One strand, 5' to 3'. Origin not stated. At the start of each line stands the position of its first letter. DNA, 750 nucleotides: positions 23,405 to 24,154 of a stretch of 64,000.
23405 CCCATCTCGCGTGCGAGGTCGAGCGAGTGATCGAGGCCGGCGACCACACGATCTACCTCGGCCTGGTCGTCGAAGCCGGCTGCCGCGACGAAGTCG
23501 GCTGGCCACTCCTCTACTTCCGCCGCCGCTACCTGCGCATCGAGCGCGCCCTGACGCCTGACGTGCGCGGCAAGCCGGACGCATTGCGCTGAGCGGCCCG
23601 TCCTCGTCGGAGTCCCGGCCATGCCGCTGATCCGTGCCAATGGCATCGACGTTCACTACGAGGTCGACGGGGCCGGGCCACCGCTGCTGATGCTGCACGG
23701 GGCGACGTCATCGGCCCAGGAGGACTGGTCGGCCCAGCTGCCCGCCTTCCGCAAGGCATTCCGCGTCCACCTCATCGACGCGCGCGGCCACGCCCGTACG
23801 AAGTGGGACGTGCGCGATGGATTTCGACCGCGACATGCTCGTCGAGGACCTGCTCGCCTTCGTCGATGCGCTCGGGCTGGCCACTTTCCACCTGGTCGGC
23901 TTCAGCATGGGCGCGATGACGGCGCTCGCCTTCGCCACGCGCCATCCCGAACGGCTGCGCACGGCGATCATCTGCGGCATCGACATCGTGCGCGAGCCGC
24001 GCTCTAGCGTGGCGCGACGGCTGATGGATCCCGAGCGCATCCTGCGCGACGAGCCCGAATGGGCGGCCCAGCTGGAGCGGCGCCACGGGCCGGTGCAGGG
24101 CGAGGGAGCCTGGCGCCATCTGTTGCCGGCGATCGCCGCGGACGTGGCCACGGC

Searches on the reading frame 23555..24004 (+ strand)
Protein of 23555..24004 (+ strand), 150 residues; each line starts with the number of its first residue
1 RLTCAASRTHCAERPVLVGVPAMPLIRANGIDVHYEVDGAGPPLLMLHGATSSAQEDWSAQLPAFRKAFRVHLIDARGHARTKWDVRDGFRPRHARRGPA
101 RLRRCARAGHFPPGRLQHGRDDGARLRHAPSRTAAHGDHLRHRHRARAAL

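Call 20: search_protein_families(library=pfam, proteins=[window:23555-24004:+], max_evalue=0.001)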
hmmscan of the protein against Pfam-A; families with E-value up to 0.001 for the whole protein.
window:23555-24004:+ (150 aa): 1 family
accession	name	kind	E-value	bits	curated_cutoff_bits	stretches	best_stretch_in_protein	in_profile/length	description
PF00561.26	Abhydrolase_1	-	0.00051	20.2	25.8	1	42-82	1-41/245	alpha/beta hydrolase fold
